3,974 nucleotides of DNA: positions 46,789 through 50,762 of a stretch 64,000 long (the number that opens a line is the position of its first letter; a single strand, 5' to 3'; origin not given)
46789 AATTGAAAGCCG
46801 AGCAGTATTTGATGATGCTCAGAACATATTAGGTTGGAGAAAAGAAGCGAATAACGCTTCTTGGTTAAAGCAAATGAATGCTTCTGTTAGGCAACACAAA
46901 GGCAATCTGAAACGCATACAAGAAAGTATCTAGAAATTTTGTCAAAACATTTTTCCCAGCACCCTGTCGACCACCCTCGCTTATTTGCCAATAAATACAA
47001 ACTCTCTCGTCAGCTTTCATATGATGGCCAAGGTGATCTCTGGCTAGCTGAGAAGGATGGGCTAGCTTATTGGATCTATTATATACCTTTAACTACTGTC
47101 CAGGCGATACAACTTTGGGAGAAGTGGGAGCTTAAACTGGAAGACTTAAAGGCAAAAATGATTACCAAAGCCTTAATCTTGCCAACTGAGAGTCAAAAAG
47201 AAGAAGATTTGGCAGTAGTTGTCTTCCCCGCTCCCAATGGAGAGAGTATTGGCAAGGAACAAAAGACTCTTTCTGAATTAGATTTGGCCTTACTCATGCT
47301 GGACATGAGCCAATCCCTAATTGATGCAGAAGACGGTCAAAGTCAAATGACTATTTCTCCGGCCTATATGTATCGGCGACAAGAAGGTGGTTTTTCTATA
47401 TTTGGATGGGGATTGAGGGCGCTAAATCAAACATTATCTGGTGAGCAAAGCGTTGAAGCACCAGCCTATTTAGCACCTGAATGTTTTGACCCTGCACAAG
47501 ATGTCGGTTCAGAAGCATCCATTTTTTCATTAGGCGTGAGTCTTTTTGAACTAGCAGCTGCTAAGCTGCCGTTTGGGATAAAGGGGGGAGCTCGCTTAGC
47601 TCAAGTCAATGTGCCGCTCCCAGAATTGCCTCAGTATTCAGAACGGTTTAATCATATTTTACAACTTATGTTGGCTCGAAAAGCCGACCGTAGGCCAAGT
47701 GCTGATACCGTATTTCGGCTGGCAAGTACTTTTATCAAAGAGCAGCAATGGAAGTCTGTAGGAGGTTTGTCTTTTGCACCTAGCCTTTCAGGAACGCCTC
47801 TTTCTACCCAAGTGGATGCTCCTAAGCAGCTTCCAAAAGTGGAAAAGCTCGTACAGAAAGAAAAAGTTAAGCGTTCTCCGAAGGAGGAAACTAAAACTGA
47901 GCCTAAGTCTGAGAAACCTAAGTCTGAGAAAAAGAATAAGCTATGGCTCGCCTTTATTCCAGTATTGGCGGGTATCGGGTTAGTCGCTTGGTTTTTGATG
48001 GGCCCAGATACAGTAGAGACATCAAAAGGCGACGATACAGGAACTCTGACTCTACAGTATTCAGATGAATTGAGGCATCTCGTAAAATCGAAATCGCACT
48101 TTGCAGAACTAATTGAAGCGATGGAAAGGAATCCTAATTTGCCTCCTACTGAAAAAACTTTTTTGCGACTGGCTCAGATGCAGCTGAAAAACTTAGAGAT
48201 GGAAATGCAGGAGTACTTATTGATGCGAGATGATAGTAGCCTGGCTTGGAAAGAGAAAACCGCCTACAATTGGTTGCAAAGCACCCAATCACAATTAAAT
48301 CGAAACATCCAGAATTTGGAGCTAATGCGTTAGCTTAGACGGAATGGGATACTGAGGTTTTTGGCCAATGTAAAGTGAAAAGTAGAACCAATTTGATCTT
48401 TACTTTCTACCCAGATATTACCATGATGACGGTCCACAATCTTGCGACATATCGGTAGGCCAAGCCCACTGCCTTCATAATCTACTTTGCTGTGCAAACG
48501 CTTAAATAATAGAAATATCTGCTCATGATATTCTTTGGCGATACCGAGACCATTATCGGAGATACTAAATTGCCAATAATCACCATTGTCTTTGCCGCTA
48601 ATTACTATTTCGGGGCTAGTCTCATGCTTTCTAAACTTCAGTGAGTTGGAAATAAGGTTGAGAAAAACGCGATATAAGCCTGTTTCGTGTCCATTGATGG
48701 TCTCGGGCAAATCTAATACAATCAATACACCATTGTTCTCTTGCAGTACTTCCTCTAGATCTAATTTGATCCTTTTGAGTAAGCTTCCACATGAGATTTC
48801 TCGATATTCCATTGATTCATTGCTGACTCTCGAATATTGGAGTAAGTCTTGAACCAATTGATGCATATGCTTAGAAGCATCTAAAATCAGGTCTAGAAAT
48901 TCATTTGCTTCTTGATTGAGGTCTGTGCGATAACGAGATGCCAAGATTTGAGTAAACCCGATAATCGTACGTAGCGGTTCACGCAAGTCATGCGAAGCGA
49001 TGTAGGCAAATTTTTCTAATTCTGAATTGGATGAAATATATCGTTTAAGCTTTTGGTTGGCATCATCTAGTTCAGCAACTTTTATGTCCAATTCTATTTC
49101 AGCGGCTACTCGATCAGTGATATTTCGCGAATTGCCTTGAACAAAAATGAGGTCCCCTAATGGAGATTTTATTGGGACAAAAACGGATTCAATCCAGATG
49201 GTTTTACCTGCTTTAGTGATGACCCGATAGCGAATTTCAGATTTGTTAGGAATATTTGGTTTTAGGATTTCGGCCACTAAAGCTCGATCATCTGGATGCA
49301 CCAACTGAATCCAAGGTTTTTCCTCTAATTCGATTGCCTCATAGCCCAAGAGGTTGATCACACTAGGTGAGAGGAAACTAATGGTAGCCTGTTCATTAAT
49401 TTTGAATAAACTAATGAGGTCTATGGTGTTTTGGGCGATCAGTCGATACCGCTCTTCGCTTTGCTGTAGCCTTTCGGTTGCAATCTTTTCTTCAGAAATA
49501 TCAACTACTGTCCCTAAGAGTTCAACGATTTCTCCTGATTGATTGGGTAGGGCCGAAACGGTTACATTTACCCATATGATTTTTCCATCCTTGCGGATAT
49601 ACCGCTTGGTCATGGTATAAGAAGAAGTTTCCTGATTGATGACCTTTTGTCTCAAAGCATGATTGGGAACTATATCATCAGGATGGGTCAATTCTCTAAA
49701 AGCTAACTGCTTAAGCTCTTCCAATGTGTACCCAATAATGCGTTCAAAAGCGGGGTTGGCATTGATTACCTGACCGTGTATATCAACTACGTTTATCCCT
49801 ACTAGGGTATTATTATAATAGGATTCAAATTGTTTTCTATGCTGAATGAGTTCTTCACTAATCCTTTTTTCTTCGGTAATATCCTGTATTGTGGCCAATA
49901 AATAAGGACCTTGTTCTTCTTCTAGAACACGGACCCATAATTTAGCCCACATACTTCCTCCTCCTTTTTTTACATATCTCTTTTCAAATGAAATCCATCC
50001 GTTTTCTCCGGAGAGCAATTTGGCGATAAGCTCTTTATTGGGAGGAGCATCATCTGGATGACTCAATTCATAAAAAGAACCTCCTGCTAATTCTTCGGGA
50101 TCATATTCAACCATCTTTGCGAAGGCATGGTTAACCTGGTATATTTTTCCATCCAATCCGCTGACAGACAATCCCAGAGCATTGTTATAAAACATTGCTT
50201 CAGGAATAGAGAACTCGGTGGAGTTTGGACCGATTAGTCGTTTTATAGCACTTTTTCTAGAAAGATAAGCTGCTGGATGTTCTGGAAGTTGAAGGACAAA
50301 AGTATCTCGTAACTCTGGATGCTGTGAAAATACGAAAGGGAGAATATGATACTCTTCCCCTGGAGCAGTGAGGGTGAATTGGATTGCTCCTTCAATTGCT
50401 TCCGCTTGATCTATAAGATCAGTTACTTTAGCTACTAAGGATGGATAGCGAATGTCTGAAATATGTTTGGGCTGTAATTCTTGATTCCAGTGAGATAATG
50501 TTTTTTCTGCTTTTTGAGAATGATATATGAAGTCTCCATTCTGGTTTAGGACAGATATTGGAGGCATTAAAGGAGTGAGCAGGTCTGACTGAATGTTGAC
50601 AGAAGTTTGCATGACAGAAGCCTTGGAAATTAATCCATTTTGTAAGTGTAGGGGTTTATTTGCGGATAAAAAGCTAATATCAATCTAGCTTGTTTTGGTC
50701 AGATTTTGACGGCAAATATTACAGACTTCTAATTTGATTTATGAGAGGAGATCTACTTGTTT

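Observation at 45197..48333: Tandem paralogous membrane-anchored pseudokinases next to a multi-PAS histidine kinase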

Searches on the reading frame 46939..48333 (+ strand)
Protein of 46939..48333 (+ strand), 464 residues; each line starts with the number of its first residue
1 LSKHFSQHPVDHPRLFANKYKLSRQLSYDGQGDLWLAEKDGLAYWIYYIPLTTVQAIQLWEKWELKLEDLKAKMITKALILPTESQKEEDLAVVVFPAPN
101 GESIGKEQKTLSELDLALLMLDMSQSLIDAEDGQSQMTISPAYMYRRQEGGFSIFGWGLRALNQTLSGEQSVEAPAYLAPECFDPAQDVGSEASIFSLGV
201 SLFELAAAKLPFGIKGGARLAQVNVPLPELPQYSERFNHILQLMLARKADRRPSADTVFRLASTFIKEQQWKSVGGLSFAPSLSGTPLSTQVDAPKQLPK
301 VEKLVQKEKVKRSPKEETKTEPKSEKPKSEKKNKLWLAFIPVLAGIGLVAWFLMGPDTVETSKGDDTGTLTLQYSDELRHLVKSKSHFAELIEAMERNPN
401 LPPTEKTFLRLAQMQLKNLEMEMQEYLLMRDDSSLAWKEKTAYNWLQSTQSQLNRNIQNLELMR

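Call 3: search_protein_families(library=pfam, proteins=[window:46939-48333:+], max_evalue=1)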
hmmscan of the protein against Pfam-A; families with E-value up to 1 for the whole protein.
window:46939-48333:+ (464 aa): 1 family
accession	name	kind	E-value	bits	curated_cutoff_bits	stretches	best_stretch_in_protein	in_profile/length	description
PF00069.31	Pkinase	-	3.6e-08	33.6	31.7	1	162-259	148-258/263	Protein kinase domain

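Call 4: search_protein_families(library=ncbifam, proteins=[window:46939-48333:+], max_evalue=1)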
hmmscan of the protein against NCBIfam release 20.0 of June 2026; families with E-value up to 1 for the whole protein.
window:46939-48333:+ (464 aa): 5 families
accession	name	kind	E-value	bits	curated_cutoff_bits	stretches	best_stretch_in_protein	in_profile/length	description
NF047741.1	antiphage_MADS6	equivalog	6.5e-10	38.2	460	1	172-284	363-473/612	methylation-associated defense system protein kinase MAD6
NF033483.0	PknB_PASTA_kin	equivalog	2.2e-07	30.3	450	1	176-354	173-357/563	Stk1 family PASTA domain-containing Ser/Thr kinase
NF004285.1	PRK05696.1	equivalog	0.039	13.7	179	1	317-365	4-53/171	flagellar basal body-associated protein FliL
NF038150.1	lanthi_synth_IV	equivalog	0.059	11.6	650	1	170-280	354-460/851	class IV lanthionine synthetase LanL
NF053615.1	SerThrKinAfsKStmc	equivalog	0.19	10.3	1300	1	171-262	172-265/809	protein serine/threonine kinase AfsK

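Call 7: search_solved_structures(query=window:46939-48333:+, show_alignments=3, max_evalue=0.01)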
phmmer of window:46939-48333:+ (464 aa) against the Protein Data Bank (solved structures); distinct sequences matched with E-value up to 0.01: 45.
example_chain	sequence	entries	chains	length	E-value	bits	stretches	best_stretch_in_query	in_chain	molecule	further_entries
8ztx_A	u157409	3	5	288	7.4e-06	28.4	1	133-260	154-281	Membrane-associated tyrosine- and threonine-specific cdc2-inhibitory kinase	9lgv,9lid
23es_A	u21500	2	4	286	7.5e-06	28.4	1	133-260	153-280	Membrane-associated tyrosine- and threonine-specific cdc2-inhibitory kinase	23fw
9lgn_A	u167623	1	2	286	7.5e-06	28.4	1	133-260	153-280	Membrane-associated tyrosine- and threonine-specific cdc2-inhibitory kinase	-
8zu2_A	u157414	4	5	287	7.6e-06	28.3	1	133-260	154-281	Membrane-associated tyrosine- and threonine-specific cdc2-inhibitory kinase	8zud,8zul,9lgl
13lv_A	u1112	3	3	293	7.7e-06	28.3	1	133-260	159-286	Membrane-associated tyrosine- and threonine-specific cdc2-inhibitory kinase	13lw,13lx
3p1a_A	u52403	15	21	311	8.2e-06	28.2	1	133-260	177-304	Membrane-associated tyrosine- and threonine-specific cdc2-inhibitory kinase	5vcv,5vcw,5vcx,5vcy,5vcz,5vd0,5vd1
6tm5_S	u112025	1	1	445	1.5e-05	27.3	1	155-297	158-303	Serine/threonine-protein kinase Nek2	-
6tm5_Q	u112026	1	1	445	1.5e-05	27.3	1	155-297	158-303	Serine/threonine-protein kinase Nek2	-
2jav_A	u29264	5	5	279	3.8e-05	26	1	160-259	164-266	SERINE/THREONINE-PROTEIN KINASE NEK2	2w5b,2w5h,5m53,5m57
2w5a_A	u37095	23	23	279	3.8e-05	26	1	160-259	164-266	SERINE/THREONINE-PROTEIN KINASE NEK2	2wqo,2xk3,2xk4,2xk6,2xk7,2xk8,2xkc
4a4x_A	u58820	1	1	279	6.9e-05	25.2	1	168-259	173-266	SERINE/THREONINE-PROTEIN KINASE NEK2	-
5l4q_A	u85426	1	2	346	0.0015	20.8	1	176-268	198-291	AP2-associated protein kinase 1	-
5te0_A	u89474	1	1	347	0.0015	20.8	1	176-268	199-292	AP2-associated protein kinase 1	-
6s73_A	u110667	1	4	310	0.0022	20.2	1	139-262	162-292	Serine/threonine-protein kinase Nek7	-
4wsq_A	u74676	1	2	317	0.0024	20.1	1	176-263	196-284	AP2-associated protein kinase 1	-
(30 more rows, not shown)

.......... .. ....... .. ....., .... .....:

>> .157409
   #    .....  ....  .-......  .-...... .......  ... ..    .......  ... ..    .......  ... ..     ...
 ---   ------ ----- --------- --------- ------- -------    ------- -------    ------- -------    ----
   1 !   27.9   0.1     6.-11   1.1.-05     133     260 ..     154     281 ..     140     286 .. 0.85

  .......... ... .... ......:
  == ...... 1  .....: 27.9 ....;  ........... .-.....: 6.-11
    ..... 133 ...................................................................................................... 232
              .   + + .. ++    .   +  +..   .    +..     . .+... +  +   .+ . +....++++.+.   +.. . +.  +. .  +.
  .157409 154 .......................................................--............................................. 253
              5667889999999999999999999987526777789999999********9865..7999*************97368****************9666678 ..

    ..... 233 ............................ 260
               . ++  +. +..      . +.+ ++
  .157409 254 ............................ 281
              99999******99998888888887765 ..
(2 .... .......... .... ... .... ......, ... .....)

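Call 9: find_homologous_proteins(query=window:46939-48333:+, max_evalue=0.00001)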
Query window:46939-48333:+ (464 aa): 8 proteins with E <= 0.00001 among 8000 candidates.
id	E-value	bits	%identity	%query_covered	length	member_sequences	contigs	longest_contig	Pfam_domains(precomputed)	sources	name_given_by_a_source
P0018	0.0e+0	1032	100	100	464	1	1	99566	PF00069.32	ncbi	ncbi:MAG: hypothetical protein AB8H47_01375 [Bacteroidia bacterium]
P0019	2.6e-216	737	73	100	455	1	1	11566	PF00069.32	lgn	-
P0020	5.5e-129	449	50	100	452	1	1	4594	PF00069.32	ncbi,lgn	ncbi:MAG: hypothetical protein AAFN10_17810 [Bacteroidota bacterium]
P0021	3.5e-122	427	48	100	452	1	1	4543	-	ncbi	-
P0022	4.8e-122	426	47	100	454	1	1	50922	PF00069.32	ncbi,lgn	ncbi:MAG: hypothetical protein AAF927_10485 [Bacteroidota bacterium]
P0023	3.3e-85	305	39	98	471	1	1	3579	PF00069.32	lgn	-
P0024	5.0e-66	242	45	65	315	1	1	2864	PF00069.32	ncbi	ncbi:MAG: hypothetical protein AAGM67_01830, partial [Bacteroidota bacterium]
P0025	1.7e-62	230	41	73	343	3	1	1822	PF00069.32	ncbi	ncbi:MAG: hypothetical protein AAFP02_09535, partial [Bacteroidota bacterium]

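Call 15: find_encoding_contigs(protein=P0023, flank=6000, max_places=3)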
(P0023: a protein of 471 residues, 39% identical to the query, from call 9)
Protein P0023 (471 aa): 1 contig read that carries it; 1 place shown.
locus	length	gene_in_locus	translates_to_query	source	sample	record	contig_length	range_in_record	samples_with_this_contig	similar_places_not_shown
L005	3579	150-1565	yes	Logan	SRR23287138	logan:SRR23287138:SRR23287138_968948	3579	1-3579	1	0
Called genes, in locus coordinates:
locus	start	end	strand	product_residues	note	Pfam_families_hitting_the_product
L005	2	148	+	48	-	?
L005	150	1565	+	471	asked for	PF00069:Pkinase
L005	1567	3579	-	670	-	?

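Call 25: find_related_loci(query=A3, collection=metagenome_contigs, flank=8000)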
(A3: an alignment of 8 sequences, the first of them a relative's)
Query A3 (464 aa) in metagenome_contigs; peptide patterns used: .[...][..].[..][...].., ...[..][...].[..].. (x = any residue, [..] = any of these).
600 stretches matched a pattern, but none encodes a relative of the query by tblastn (E <= 1e-3).

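Call 42: predict_structure(alignment_id=A5)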
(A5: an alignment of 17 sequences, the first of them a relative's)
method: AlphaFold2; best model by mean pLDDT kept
length: 464 residues; sequences in the alignment: 17
mean_pLDDT: 76.3   pTM: 0.58
mean pLDDT of the five models: 76.3, 76.1, 74.8, 74.3, 73.0
residues with pLDDT >= 90: 172; 70-90: 161; 50-70: 35; < 50: 96
segments of 3 or more residues with pLDDT < 50: 1-12, 169-172, 284-339, 351-370
pLDDT, mean of each block of 10 residues (from residue 1): 34 66 84 89 92 86 89 86 89 91 87 96 93 73 91 86 62 76 86 94 95 90 90 94 94 95 94 79 48 39 39 38 34 44 50 39 33 78 93 90 88 93 81 66 83 91 83
secondary structure, 60 per line:
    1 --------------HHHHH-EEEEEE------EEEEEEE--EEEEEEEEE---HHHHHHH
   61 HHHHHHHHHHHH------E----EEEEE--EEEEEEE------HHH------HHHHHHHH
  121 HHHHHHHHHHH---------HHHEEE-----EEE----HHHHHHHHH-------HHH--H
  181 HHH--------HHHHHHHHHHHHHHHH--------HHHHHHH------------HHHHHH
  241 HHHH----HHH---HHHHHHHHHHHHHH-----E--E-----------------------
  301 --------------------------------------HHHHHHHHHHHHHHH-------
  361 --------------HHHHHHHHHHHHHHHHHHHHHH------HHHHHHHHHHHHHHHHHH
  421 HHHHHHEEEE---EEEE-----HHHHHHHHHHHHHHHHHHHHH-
elements in order: H15-19 E21-26 E33-39 E42-50 H54-72 E84-88 E91-97 H113-131 E144-146 E152-154 H159-167 H180-183 H192-207 H216-222 H235-244 H255-268 H339-353 H375-396 H403-426 E427-430 E434-437 H443-463

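Call 46: fold_search(model_id=the predicted structure, library=pdb)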
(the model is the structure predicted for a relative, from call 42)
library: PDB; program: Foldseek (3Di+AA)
matches with E <= 10: 1999; with E <= 0.001: 1989
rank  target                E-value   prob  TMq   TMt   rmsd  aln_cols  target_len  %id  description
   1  9ymt                  1.7e-12  1.00  0.45  0.73   3.6       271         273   15  Staphylococcus aureus serine/threonine kinase Stk1 with inhibitor GW779439X (released 2026-03-11)
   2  2w5b                  2.7e-12  1.00  0.45  0.73   3.2       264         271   19  Human Nek2 kinase ATPgammaS-bound (released 2008-12-23)
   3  5j5t                  2.8e-12  1.00  0.42  0.63   7.0       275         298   18  GLK co-crystal structure with aminopyrrolopyrimidine inhibitor (released 2016-10-26)
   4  4eqm_A                3.5e-12  1.00  0.45  0.75   3.2       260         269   15  Structural analysis of Staphylococcus aureus serine/threonine kinase PknB (released 2012-06-27)
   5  9h8d                  3.7e-12  1.00  0.47  0.74   3.6       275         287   16  Crystal structure of HPK1 T165E/S171E in complex with compound 6 (released 2025-02-19)
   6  2h6d                  3.9e-12  1.00  0.43  0.74   4.5       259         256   15  Protein Kinase Domain of the Human 5'-AMP-activated protein kinase catalytic subunit alpha-2 (AMPK alpha-2 chain) (released 2006-06-27)
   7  2w5a                  4.1e-12  1.00  0.44  0.73   3.5       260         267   20  Human Nek2 kinase ADP-bound (released 2008-12-23)
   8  7vto_B                4.6e-12  1.00  0.42  0.67   4.5       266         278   18  The crystal structure of PAK1 with the inhibitor GW8510 (released 2022-11-02)
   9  2vz6_B                5.4e-12  1.00  0.44  0.67   5.3       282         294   17  Structure of human calcium calmodulin dependent protein kinase type II alpha (CAMK2A) in complex with Indirubin E804 (released 2008-08-26)
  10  5uuu                  5.4e-12  1.00  0.42  0.47   5.8       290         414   19  Design, Synthesis, and Evaluation of the First Selective and Potent G-protein-Coupled Receptor Kinase 2 (GRK2) Inhibitor (released 2017-07-26)
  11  4fr4_C                5.7e-12  1.00  0.43  0.56   5.5       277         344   16  Crystal structure of human serine/threonine-protein kinase 32A (YANK1) (released 2012-07-18)
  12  4uzd_A                5.7e-12  1.00  0.41  0.70   4.4       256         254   14  SAR156497 an exquisitely selective inhibitor of Aurora kinases (released 2014-11-19)
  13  2zmc                  6.4e-12  1.00  0.45  0.76   3.5       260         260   16  Crystal structure of human mitotic checkpoint kinase Mps1 catalytic domain apo form (released 2008-05-13)
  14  5u6y_A                7.1e-12  1.00  0.43  0.44  22.1       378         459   15  Pseudo-atomic model of the CaMKIIa holoenzyme. (released 2017-06-21)
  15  4d2t_D                7.5e-12  1.00  0.45  0.63   6.8       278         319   18  Structure of MELK in complex with inhibitors (released 2014-10-15)
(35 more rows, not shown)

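Call 63: search_protein_families(library=padloc, proteins=[window:46939-48333:+], max_evalue=0.01)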
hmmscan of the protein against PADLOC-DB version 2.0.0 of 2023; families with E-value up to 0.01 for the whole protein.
window:46939-48333:+ (464 aa): 13 families
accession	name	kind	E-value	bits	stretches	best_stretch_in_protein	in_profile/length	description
PDLC04138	mad6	-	3.2e-11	40.9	1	172-300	217-348/659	mads_6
PDLC04054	PD-T4-6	-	1.4e-07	29.3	1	148-249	146-256/347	-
PDLC01088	C3a189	-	4.2e-07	26.9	1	174-257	171-253/840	kinase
PDLC04053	PD-T4-6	-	6e-07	27.2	1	165-271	167-277/311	-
PDLC04042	PD-T4-6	-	1.7e-06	25.9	1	172-265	173-271/292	-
PDLC04047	PD-T4-6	-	2.5e-06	24.8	1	156-250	156-252/327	-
PDLC04057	PD-T4-6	-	3.6e-06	24.3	1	177-268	176-266/443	-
PDLC04039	PD-T4-6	-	0.00013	19.2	1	174-265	178-275/458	-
PDLC04050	PD-T4-6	-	0.00026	18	1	134-256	184-316/480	-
PDLC04041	PD-T4-6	-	0.00035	17.9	1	170-254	193-281/443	-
PDLC04043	PD-T4-6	-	0.00082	16.5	1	171-252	176-263/452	-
PDLC04064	PD-T4-6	-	0.0017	15.4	1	170-247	179-261/369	-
PDLC04061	PD-T4-6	-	0.0028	15.2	0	173-273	185-284/510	-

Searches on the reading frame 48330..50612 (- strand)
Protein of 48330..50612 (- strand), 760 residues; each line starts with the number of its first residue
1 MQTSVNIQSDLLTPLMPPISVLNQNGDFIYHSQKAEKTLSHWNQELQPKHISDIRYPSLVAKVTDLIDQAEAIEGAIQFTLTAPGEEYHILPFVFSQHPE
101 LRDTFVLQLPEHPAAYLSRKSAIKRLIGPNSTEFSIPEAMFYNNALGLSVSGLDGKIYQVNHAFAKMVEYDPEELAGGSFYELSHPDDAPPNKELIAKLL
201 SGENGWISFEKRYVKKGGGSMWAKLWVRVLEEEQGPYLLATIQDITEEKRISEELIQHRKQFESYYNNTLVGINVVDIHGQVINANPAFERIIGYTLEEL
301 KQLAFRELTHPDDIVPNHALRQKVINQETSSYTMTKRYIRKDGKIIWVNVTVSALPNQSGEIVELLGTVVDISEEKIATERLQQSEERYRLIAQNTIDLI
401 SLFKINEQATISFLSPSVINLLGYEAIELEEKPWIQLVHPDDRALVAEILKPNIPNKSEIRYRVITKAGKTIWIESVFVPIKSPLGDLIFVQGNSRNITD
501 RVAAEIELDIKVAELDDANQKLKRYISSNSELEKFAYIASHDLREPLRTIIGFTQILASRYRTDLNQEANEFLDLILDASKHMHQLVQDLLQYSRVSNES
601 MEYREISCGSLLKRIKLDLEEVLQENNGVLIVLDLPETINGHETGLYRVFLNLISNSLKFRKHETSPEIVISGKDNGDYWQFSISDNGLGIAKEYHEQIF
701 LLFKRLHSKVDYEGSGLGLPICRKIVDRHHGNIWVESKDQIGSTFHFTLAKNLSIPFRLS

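Call 3: search_protein_families(library=pfam, proteins=[window:48330-50612:-], max_evalue=1)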
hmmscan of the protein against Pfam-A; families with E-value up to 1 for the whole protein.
window:48330-50612:- (760 aa): 11 families
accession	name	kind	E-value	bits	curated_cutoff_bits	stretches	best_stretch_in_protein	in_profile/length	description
PF08447.18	PAS_3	-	1.1e-46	157.5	25.6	3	283-369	2-89/89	PAS fold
PF13426.13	PAS_9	-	6.3e-42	142.5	27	3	272-374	3-103/103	PAS domain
PF00989.32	PAS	-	7.6e-38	129.4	22.6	4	262-372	3-113/113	PAS fold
PF02518.31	HATPase_c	-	2.8e-26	92.6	26.4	1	642-750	2-108/111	Histidine kinase-, DNA gyrase B-, and HSP90-like ATPase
PF08448.16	PAS_4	-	5.8e-26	91.3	23.1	3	271-376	6-109/110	PAS fold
PF00512.31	HisKA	-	7.7e-15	55.1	26.9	1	532-598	2-65/66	His Kinase A (phospho-acceptor) domain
PF13188.13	PAS_8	-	1.1e-10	41.5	21.8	2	261-308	2-50/65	PAS domain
PF14598.12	PAS_11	-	1.8e-09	38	25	1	277-357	9-88/109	PAS domain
PF14501.12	HATPase_c_5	-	0.0078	16.6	22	1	645-741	5-94/102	GHKL domain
PF04281.18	Tom22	-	0.049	13.9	28.7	1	313-355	67-107/141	Mitochondrial import receptor subunit Tom22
PF21815.4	PAS_PdeA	-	0.19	12.2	21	0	434-473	49-88/106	PdeA-like PAS domain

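Call 4: search_protein_families(library=ncbifam, proteins=[window:48330-50612:-], max_evalue=1)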
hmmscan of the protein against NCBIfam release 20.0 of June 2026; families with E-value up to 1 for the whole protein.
window:48330-50612:- (760 aa): 88 families (the best 25 are shown)
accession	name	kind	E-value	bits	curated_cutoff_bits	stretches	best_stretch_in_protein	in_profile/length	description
TIGR00229.1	sensory_box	domain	1.4e-70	235.3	22.9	3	259-382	4-126/126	PAS domain S-box protein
NF007298.0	PRK09776.1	equivalog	1.4e-51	175.5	1135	2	260-478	302-520/1111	diguanylate cyclase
NF047465.1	hybrid_HK_LvrA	exception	1.3e-48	165.7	1200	1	506-751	574-818/819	hybrid histidine kinase/response regulator LvrA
NF046044.1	PnpS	equivalog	3.4e-48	164.6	400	2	537-749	175-389/390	two-component system histidine kinase PnpS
NF047874.1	MASE3_PAS_HK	subfamily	3.2e-45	155.1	560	3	374-751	252-625/655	MASE3 domain-containing sensor histidine kinase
NF008468.0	PRK11360.1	equivalog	3.4e-38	131.4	646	2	540-750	404-607/616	two-component system sensor histidine kinase AtoS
NF053781.1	cdiGMPphdstlr2612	equivalog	3.2e-37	127.8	1600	2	241-509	568-837/1268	Tlr1612 family c-di-GMP phosphodiesterase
TIGR02966.1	phoR_proteo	equivalog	5.4e-37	127.5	334.2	1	535-749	117-333/333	phosphate regulon sensor histidine kinase PhoR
NF006800.0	PRK09303.1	equivalog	5.9e-37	127.5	342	1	502-749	124-375/383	histidine kinase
NF041880.1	EPS_EpsF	equivalog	5.7e-35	120.8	900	2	383-749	140-491/492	response regulator EpsF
TIGR02956.1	TMAO_torS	equivalog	5.9e-34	117.3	676.5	1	539-750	471-681/967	TMAO reductase system sensor histidine kinase/response regulator TorS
NF045595.1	HK_scytonemin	equivalog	3.8e-32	111.5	865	2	357-749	252-633/637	scytonemin biosynthesis sensor histidine kinase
NF033092.0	HK_WalK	equivalog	7.4e-31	107.4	725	1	531-750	371-593/594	cell wall metabolism sensor histidine kinase WalK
NF038297.2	hybrid_HK_HrmK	equivalog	1.6e-29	103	725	1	509-749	215-455/607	hybrid histidine kinase/response regulator HrmK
NF041735.1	hist_kin_RppB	equivalog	6.8e-28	97.6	400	1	528-749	212-437/438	two-component system sensor histidine kinase RppB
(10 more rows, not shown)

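Call 63: search_protein_families(library=padloc, proteins=[window:48330-50612:-], max_evalue=0.01)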
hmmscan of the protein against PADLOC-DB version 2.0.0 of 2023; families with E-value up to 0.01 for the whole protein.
window:48330-50612:- (760 aa): 0 families
